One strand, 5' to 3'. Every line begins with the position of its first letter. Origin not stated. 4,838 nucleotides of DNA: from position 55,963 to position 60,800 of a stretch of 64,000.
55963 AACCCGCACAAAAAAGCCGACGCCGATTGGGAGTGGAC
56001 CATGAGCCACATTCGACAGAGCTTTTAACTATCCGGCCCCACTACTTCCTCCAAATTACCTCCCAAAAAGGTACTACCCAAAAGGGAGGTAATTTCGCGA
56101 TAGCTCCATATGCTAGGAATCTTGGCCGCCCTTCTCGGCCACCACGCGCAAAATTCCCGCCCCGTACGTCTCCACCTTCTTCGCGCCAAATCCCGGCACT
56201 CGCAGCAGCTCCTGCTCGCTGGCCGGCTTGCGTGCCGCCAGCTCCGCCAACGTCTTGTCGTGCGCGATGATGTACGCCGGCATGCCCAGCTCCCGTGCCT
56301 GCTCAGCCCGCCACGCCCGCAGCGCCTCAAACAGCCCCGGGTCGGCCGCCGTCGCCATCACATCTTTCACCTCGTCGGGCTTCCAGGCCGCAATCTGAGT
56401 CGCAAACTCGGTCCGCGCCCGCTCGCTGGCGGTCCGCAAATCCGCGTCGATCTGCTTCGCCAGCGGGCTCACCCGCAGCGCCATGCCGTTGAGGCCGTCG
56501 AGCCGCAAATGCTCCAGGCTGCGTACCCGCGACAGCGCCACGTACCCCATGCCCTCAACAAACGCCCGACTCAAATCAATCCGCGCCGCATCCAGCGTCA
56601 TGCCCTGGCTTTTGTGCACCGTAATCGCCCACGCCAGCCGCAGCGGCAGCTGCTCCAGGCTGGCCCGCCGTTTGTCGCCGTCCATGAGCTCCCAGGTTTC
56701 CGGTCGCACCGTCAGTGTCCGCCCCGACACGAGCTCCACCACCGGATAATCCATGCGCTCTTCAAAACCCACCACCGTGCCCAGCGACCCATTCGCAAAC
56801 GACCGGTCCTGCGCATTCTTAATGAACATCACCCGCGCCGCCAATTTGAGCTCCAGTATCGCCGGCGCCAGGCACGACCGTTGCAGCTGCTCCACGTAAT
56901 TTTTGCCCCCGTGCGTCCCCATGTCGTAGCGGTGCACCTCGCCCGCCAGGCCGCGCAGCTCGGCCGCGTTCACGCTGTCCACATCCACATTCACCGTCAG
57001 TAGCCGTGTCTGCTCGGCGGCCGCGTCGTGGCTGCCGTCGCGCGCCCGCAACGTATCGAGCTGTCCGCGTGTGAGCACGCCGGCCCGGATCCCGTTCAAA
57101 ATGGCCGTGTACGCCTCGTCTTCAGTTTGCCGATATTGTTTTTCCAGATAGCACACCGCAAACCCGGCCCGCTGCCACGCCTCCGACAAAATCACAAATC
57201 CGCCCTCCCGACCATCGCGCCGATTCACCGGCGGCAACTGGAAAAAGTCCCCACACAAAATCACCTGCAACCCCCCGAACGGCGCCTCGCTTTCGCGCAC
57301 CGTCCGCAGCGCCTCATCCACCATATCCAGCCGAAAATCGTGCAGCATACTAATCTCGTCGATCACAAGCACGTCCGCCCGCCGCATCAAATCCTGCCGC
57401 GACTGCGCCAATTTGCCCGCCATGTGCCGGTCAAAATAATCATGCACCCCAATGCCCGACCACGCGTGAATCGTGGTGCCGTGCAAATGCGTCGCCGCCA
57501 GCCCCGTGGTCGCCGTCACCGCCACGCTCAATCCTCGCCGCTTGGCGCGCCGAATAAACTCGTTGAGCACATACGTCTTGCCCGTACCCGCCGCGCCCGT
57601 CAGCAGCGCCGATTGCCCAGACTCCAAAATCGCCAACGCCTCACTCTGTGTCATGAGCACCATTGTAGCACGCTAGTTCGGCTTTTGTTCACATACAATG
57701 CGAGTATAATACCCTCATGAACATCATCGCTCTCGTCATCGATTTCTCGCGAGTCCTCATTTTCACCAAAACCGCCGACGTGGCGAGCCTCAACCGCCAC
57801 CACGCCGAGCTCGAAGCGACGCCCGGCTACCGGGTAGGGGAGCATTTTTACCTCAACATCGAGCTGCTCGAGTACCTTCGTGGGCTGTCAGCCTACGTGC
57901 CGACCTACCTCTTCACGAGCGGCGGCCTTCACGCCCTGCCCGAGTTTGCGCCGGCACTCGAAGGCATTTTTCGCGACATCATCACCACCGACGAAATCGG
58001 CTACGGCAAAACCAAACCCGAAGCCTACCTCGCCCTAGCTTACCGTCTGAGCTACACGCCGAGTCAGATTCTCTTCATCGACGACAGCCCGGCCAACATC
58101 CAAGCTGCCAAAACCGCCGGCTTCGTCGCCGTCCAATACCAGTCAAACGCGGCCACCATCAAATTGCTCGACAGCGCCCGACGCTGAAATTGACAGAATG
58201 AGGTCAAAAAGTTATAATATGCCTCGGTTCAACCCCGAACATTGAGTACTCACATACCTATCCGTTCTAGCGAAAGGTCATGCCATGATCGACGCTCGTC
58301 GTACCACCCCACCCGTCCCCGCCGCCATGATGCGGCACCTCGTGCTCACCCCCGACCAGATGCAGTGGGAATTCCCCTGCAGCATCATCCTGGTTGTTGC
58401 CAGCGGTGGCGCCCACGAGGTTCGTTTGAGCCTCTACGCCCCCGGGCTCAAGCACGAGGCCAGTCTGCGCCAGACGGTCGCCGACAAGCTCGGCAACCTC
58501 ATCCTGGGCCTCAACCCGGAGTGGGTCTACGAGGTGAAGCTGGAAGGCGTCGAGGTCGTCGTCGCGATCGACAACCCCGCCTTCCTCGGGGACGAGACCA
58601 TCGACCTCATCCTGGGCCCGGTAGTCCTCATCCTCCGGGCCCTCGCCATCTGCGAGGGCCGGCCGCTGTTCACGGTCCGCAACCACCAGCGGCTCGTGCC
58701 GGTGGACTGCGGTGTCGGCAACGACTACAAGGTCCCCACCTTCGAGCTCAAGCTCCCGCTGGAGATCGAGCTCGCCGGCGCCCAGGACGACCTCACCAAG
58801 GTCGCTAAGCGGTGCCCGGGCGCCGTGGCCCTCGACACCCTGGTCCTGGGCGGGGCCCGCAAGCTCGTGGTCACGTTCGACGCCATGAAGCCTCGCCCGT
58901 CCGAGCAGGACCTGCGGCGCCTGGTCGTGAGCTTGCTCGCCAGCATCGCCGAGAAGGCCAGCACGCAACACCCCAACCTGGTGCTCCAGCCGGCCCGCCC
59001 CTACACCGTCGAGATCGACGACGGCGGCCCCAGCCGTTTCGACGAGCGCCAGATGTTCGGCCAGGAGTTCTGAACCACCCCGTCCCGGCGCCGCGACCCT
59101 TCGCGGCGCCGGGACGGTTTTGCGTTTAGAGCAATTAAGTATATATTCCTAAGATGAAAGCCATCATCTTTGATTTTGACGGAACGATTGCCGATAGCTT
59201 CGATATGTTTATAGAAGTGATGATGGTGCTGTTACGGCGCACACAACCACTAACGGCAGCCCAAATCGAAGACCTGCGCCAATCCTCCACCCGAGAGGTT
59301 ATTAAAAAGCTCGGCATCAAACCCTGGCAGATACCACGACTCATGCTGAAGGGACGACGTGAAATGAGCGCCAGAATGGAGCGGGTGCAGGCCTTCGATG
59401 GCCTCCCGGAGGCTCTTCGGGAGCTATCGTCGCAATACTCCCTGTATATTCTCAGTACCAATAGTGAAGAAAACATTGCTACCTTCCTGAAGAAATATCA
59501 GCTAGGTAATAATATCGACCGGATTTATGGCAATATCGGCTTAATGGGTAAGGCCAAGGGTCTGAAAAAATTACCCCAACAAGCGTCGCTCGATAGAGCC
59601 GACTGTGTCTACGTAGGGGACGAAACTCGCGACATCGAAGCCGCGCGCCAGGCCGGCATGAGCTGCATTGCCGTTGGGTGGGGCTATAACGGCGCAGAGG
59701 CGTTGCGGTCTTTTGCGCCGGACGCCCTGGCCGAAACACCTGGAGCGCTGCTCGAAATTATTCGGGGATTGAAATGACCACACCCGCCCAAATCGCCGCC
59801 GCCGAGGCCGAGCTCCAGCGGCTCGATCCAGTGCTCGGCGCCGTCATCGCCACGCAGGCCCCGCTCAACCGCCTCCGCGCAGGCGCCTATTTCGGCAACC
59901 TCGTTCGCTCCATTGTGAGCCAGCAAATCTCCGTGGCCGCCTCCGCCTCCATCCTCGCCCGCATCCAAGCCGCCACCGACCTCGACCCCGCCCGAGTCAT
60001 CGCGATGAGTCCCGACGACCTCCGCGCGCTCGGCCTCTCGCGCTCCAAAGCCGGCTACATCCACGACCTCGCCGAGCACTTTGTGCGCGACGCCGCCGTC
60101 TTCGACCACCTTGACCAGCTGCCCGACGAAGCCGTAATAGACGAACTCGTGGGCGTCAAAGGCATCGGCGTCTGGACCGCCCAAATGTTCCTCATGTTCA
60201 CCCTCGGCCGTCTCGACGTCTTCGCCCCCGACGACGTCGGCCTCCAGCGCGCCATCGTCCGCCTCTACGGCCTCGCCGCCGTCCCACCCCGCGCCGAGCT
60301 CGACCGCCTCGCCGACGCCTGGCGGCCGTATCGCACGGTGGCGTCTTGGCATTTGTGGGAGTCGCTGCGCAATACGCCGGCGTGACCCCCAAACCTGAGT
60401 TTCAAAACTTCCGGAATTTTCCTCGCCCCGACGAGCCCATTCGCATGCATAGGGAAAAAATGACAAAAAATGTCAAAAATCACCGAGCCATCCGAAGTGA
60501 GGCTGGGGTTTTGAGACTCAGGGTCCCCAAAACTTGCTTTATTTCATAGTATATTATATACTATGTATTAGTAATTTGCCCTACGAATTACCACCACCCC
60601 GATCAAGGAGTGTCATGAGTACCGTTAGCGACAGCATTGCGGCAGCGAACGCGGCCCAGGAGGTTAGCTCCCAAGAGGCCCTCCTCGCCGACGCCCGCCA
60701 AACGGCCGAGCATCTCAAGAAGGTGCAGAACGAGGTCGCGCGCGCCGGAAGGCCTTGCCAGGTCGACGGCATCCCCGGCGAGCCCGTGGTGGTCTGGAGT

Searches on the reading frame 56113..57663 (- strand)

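Call 35: search_protein_families(library=pfam, proteins=[window:56113-57663:-], max_evalue=0.01)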
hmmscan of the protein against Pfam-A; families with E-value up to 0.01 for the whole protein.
window:56113-57663:- (516 aa): 18 families
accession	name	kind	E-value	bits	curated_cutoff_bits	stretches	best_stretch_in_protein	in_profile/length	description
PF05970.20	PIF1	-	1.7e-36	126.3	25.9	1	12-183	18-193/223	PIF1-like helicase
PF00570.28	HRDC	-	2.2e-24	85.6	23.8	1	443-508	3-68/68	HRDC domain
PF13604.12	AAA_30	-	1.9e-17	64.1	27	1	6-208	6-183/191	AAA domain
PF13245.12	AAA_19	-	1e-14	55.3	25.1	1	6-146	1-132/134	AAA domain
PF13401.12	AAA_22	-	7.5e-09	36.4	27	1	16-138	5-122/130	AAA domain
PF01443.25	Viral_helicase1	-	2e-05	25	21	0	21-108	3-72/228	Viral superfamily 1 RNA helicase core domain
PF21530.3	Pif1_2B_dom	-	0.00011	22.3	23.9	1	256-300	2-47/47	DNA helicase Pif1, 2B domain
PF13191.12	AAA_16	-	0.00012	23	32.6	1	15-52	23-60/167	AAA ATPase domain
PF02689.20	Herpes_Helicase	-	0.00025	19.6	27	1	346-392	732-779/808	Helicase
PF09848.15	SLFN-g3_helicase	-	0.0012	18.6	24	1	20-132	5-116/354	Schlafen group 3, DNA/RNA helicase domain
PF03266.21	NTPase_1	-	0.002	18.4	23.9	0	20-48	3-31/168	NTPase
PF10412.15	TrwB_AAD_bind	-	0.0022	17.4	20.5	1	17-55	16-54/387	Type IV secretion-system coupling protein DNA-binding domain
PF00004.35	AAA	-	0.0029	18.5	21.2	1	20-111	2-73/131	ATPase family associated with various cellular activities (AAA)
PF01695.23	IstB_IS21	-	0.0033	17.4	24.1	0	9-55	85-131/238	IstB-like ATP binding protein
PF07728.20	AAA_5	-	0.0034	17.8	22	1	20-109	3-80/139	AAA domain (dynein-related subfamily)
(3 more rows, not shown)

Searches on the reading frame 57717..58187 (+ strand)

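Call 35: search_protein_families(library=pfam, proteins=[window:57717-58187:+], max_evalue=0.01)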
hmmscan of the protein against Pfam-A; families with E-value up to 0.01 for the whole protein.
window:57717-58187:+ (156 aa): 3 families
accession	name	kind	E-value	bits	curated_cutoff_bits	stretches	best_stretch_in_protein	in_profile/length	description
PF00702.32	Hydrolase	-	5e-12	47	26.4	1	49-135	105-191/191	haloacid dehalogenase-like hydrolase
PF13419.12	HAD_2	-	5.4e-06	27.1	23.8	1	81-136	118-173/178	Haloacid dehalogenase-like hydrolase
PF13242.12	Hydrolase_like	-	0.0029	17.9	22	1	96-146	2-53/75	HAD-hyrolase-like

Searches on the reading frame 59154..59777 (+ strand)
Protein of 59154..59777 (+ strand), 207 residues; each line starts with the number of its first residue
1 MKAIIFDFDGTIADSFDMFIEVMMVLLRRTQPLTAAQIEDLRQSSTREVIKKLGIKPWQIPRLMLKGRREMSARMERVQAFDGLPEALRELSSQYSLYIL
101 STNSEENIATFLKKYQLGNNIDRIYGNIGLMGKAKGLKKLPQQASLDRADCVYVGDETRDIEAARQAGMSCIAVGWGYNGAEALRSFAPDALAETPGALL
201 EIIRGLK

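Call 35: search_protein_families(library=pfam, proteins=[window:59154-59777:+], max_evalue=0.01)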
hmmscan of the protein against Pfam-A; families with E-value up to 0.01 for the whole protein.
window:59154-59777:+ (207 aa): 7 families
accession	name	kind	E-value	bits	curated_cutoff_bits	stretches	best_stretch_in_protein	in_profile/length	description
PF13419.12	HAD_2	-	4.9e-32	111.9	23.8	1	4-174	1-178/178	Haloacid dehalogenase-like hydrolase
PF00702.32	Hydrolase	-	1.6e-13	52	26.4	1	1-168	1-191/191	haloacid dehalogenase-like hydrolase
PF12710.13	HAD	-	4.3e-10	40.8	27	1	4-165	1-189/189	haloacid dehalogenase-like hydrolase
PF13242.12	Hydrolase_like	-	6e-09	36.1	22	1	141-194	14-70/75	HAD-hyrolase-like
PF08282.18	Hydrolase_3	-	0.0007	19.8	20.9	1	132-171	187-226/255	haloacid dehalogenase-like hydrolase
PF06888.18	Put_Phosphatase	-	0.0013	18.7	27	1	4-133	3-128/234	Putative Phosphatase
PF21716.3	dnstrm_HI1420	-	0.0089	16.3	27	0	103-149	12-58/90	Probable addiction module antidote protein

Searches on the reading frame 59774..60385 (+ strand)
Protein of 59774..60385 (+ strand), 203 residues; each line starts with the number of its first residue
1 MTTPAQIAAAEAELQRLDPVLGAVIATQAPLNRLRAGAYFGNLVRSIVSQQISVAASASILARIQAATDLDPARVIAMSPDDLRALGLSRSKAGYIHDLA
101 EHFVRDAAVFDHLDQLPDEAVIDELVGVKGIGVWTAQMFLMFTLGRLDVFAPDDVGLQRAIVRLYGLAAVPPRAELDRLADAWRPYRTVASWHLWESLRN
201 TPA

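Call 10: search_protein_families(library=pfam, proteins=[window:59774-60385:+], max_evalue=0.01)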
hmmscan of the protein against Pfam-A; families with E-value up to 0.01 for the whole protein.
window:59774-60385:+ (203 aa): 1 family
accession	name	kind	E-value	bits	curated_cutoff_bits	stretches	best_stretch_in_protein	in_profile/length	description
PF00730.31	HhH-GPD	-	5.4e-18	65.7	26.2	1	44-184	1-107/108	HhH-GPD superfamily base excision DNA repair protein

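Call 37: find_homologous_proteins(query=window:59774-60385:+, max_evalue=1e-20)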
Query window:59774-60385:+ (203 aa): 2377 proteins with E <= 1e-20 among 4169 candidates; the best 120 are listed.
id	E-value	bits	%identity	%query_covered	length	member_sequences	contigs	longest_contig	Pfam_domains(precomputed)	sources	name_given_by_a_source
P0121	2.8e-125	434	100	100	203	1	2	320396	PF00730.32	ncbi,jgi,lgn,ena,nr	ncbi:MAG TPA: DNA-3-methyladenine glycosylase 2 family protein [Candidatus Saccharimonadia bacterium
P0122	4.5e-106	371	84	100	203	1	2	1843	PF00730.32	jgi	jgi:DNA-3-methyladenine glycosylase II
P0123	1.6e-102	359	83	100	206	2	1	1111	PF00730.32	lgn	-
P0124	3.5e-99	348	81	99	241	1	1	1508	PF00730.32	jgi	jgi:DNA-3-methyladenine glycosylase II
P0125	2.6e-98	346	80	100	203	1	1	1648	PF00730.32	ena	-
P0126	3.2e-98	345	79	99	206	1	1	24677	PF00730.32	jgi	jgi:DNA-3-methyladenine glycosylase II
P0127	5.5e-97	341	78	100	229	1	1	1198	PF00730.32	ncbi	-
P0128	1.1e-96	340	79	100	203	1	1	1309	PF00730.32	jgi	-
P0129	2.2e-96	339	80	98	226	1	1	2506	PF00730.32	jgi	jgi:DNA-3-methyladenine glycosylase II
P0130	5.3e-96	338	78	99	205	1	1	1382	PF00730.32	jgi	jgi:DNA-3-methyladenine glycosylase II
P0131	2.3e-95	336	81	92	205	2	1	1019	PF00730.32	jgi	jgi:DNA-3-methyladenine glycosylase II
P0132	2.4e-95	336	79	97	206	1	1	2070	PF00730.32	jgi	jgi:DNA-3-methyladenine glycosylase II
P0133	7.6e-95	334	78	98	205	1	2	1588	PF00730.32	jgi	jgi:DNA-3-methyladenine glycosylase II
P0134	1.3e-94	334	79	99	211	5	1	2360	PF00730.32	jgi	jgi:DNA-3-methyladenine glycosylase II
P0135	2.9e-94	332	77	100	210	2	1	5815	PF00730.32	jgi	jgi:DNA-3-methyladenine glycosylase II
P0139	5.1e-94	332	77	100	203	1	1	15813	PF00730.32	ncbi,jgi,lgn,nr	ncbi:MAG TPA: DNA-3-methyladenine glycosylase 2 family protein [Candidatus Saccharimonadia bacterium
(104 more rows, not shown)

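Call 38: find_encoding_contigs(protein=P0126, flank=10000, max_places=3)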
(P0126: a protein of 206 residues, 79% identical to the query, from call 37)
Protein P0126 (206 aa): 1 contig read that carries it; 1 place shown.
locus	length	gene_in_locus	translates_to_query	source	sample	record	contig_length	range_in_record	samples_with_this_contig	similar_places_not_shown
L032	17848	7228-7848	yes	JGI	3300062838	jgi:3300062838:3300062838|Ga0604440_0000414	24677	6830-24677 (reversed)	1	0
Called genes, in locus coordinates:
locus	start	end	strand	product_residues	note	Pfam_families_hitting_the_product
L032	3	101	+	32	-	?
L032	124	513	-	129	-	PF01370:Epimerase, PF04321:RmlD_sub_bind (weak), PF07993:NAD_binding_4 (faint), PF16363:GDP_Man_Dehyd (faint), PF01073:3Beta_HSD (weak)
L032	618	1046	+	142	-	PF00075:RNase_H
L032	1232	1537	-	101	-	-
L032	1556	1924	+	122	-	PF11964:SpoIIAA-like (weak)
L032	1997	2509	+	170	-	-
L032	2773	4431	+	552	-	PF01565:FAD_binding_4, PF02913:FAD-oxidase_C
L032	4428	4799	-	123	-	PF13811:DUF4186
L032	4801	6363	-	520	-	PF01443:Viral_helicase1 (faint), PF05970:PIF1, PF13245:AAA_19, PF13401:AAA_22, PF13604:AAA_30, PF21530:Pif1_2B_dom (weak), PF00570:HRDC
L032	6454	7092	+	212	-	PF12686:DUF3800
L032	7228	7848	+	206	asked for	PF00730:HhH-GPD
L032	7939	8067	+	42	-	-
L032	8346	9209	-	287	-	PF01738:DLH (faint), PF02129:Peptidase_S15 (weak), PF00326:Peptidase_S9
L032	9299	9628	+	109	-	PF03551:PadR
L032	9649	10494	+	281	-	-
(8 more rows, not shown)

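Call 39: find_encoding_contigs(protein=P0139, flank=10000, max_places=3)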
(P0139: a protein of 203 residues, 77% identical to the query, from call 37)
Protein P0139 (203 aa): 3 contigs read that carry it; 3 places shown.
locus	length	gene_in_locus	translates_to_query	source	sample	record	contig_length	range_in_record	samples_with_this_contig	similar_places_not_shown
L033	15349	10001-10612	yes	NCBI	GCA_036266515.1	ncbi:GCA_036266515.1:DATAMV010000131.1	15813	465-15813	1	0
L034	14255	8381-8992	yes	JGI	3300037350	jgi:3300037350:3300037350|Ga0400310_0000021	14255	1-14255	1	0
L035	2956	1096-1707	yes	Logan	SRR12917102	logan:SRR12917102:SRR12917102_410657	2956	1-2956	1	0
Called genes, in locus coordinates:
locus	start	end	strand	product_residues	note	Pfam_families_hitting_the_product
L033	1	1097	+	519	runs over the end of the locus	PF02142:MGS, PF01808:AICARFT_IMPCHas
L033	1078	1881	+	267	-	-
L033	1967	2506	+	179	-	-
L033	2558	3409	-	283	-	PF01256:Carb_kinase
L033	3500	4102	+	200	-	PF00081:Sod_Fe_N, PF02777:Sod_Fe_C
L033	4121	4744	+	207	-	PF00702:Hydrolase, PF13419:HAD_2, PF13242:Hydrolase_like (weak)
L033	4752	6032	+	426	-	PF00709:Adenylsucc_synt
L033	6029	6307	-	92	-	-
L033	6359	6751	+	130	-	-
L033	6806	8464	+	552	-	PF01565:FAD_binding_4, PF02913:FAD-oxidase_C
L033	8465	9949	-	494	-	PF14870:PSII_BNR (faint), PF15902:Sortilin-Vps10 (faint), PF02012:BNR (faint)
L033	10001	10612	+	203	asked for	PF00730:HhH-GPD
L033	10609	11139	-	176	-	PF13188:PAS_8 (faint), PF08448:PAS_4, PF13426:PAS_9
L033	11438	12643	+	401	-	PF00206:Lyase_1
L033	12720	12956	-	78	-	-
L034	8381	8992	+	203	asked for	PF00730:HhH-GPD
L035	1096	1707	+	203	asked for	PF00730:HhH-GPD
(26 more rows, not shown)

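Call 40: find_encoding_contigs(protein=P0122, flank=10000, max_places=3)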
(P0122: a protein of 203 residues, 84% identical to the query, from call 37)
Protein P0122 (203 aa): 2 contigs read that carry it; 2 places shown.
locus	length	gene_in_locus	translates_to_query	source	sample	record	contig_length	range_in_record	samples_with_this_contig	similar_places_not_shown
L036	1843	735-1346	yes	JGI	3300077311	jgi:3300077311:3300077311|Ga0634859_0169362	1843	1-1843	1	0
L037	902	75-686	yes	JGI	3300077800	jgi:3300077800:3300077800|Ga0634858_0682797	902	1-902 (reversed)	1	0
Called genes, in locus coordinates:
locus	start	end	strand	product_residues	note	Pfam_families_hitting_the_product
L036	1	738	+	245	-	?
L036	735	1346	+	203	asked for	PF00730:HhH-GPD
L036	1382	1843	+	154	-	?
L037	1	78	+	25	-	?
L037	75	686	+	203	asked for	PF00730:HhH-GPD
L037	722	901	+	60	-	?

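Call 67: find_encoding_contigs(protein=P0121, flank=4000, max_places=10)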
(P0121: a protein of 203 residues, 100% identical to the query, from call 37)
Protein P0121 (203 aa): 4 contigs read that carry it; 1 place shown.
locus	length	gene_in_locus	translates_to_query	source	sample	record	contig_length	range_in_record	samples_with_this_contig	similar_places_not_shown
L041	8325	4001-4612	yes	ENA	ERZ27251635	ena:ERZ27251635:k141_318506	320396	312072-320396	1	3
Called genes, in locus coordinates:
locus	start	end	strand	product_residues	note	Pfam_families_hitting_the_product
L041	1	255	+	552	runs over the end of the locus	PF01565:FAD_binding_4, PF02913:FAD-oxidase_C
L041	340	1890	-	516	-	PF05970:PIF1, PF13245:AAA_19, PF13401:AAA_22, PF13604:AAA_30, PF01443:Viral_helicase1 (faint), PF00570:HRDC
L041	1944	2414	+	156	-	PF00702:Hydrolase, PF13419:HAD_2 (faint)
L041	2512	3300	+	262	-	-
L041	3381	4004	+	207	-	PF00702:Hydrolase, PF12710:HAD, PF13419:HAD_2, PF13242:Hydrolase_like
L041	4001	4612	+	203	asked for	PF00730:HhH-GPD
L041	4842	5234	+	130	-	-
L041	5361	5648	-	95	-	-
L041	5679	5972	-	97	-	-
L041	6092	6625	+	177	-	PF04542:Sigma70_r2, PF08281:Sigma70_r4_2, PF04545:Sigma70_r4 (weak), PF13518:HTH_28 (weak)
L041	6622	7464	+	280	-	-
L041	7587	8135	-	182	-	PF02163:Peptidase_M50 (faint)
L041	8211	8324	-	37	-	?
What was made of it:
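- On MITE, applied to copy 3: All contigs carrying the same HhH-GPD protein have the same neighbours (call 67).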

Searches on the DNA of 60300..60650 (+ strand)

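Call 46: search_rna_families(source=window, start=60300, end=60650, threshold=evalue, max_evalue=10)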
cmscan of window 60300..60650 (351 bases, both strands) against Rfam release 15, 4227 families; matches with E-value up to 10: 1.
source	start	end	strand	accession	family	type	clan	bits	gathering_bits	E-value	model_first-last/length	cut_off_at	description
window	60434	60489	-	RF00206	U54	Gene; snRNA; snoRNA; CD-box;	CL00008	14.5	40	8.3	1-81/81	no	Small nucleolar RNA U54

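Call 47: search_dna_similar(query=window:60385-60530:+, collection=plasmids, mode=distant, max_evalue=1)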
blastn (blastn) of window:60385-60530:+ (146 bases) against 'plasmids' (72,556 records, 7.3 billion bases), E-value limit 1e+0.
No match.

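Call 48: search_dna_similar(query=window:60385-60530:+, collection=phages, mode=distant, max_evalue=1)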
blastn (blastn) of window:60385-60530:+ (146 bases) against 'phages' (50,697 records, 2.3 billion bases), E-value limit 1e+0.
No match.
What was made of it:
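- Tried and rejected: blastn of the 129-bp element: no match in PLSDB plasmids or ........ phages (calls 47, 48).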
